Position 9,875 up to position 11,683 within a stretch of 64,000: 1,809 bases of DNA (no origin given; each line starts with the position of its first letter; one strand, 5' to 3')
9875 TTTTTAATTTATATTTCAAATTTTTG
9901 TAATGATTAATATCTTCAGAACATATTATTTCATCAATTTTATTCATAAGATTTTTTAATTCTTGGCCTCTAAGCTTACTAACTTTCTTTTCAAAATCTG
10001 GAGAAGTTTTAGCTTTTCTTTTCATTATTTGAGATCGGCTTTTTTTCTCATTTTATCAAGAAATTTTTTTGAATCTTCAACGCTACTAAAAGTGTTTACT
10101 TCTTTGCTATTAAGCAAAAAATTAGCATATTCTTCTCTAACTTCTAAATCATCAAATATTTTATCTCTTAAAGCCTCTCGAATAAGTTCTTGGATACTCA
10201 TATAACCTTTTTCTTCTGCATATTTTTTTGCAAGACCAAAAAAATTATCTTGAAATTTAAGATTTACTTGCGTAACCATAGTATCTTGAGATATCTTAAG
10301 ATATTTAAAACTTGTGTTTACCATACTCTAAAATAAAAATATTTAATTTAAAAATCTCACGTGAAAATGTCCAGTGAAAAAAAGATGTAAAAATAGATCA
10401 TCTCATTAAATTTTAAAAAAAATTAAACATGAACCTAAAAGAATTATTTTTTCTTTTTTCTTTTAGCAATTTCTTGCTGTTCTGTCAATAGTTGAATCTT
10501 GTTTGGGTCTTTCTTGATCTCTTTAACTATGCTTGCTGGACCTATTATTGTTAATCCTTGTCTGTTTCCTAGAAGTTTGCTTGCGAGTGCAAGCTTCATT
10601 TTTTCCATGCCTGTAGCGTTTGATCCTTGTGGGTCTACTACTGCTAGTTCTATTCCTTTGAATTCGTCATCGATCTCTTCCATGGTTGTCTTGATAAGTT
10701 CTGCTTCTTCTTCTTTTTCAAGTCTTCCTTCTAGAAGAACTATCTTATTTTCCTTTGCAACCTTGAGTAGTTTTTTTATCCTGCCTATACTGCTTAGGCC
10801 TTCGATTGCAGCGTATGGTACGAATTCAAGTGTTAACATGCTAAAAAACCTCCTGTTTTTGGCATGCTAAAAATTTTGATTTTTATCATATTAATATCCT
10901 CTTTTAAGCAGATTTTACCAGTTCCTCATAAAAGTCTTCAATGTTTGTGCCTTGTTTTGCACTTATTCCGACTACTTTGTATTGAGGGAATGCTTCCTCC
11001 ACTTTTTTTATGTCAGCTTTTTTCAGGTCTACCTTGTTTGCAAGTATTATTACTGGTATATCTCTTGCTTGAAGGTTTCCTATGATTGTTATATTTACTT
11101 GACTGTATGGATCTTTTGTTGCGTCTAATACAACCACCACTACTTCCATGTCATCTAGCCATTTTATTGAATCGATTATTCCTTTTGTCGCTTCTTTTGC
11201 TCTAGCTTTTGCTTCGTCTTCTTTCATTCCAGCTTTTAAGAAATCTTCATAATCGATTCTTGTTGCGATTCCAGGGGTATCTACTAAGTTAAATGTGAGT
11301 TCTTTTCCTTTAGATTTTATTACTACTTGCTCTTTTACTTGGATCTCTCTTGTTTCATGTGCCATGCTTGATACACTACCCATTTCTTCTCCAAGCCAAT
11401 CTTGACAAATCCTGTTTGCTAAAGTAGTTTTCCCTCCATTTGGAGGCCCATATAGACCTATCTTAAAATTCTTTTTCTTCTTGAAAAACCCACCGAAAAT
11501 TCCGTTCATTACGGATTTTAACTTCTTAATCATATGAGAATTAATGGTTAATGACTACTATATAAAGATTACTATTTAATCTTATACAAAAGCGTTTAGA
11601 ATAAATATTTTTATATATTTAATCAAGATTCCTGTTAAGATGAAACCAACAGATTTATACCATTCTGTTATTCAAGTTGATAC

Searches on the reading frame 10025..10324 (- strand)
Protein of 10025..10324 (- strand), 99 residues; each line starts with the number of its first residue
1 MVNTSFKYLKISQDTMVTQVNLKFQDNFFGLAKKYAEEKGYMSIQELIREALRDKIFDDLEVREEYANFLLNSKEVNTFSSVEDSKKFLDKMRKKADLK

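Call 80: search_protein_families(library=pfam, proteins=[window:10025-10324:-], max_evalue=0.01)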
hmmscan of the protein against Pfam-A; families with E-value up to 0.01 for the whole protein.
window:10025-10324:- (99 aa): 1 family
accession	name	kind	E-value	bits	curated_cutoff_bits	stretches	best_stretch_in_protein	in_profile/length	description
PF19807.5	DUF6290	-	0.00022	21.8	27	1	20-83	4-66/72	Family of unknown function (DUF6290)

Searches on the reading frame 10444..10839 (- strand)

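Call 80: search_protein_families(library=pfam, proteins=[window:10444-10839:-], max_evalue=0.01)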
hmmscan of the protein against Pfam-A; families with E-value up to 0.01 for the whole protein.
window:10444-10839:- (131 aa): 1 family
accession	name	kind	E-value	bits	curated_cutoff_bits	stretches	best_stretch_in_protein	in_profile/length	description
PF09846.14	OapB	-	3.9e-19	69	27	1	13-116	2-100/104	Origin-associated protein OapB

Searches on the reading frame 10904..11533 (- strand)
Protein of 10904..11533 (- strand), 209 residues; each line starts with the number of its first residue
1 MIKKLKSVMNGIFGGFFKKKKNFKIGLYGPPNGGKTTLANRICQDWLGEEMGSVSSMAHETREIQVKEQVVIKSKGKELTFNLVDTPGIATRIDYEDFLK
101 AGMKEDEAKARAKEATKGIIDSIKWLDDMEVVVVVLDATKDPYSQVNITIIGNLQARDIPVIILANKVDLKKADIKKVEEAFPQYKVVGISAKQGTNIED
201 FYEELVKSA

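Call 80: search_protein_families(library=pfam, proteins=[window:10904-11533:-], max_evalue=0.01)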
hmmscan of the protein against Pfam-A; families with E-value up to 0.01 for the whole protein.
window:10904-11533:- (209 aa): 11 families
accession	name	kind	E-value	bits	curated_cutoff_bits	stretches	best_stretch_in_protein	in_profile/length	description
PF01926.29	MMR_HSR1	-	2.1e-14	54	21.9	1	24-167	1-113/113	50S ribosome-binding GTPase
PF00009.33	GTP_EFTU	-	2.1e-12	47.4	26.5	2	126-207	90-184/188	Elongation factor Tu GTP binding domain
PF02421.24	FeoB_N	-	4.3e-07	30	27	1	24-203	2-154/156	Ferrous iron transport protein B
PF00735.24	Septin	-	4.3e-07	29.9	26.2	1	22-98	4-81/280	Septin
PF08477.19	Roc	-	3.7e-06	27.6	27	1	24-88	1-65/119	Ras of Complex, Roc, domain of DAPkinase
PF00071.28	Ras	-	5.6e-06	26.5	21.6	1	130-208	73-159/162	Ras family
PF03193.22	RsgA_GTPase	-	2.8e-05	24.5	30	0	131-205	25-104/174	RsgA GTPase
PF00025.27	Arf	-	0.00011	22.2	22.3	0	130-174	83-131/174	ADP-ribosylation factor family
PF16897.10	MMR_HSR1_Xtn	-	0.00013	22.4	35.2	1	159-205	56-100/106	C-terminal region of MMR_HSR1 domain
PF00004.35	AAA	-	0.00069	20.5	21.2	1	27-169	3-112/131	ATPase family associated with various cellular activities (AAA)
PF09439.16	SRPRB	-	0.0035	17.2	25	0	25-89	6-56/178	Signal recognition particle receptor beta subunit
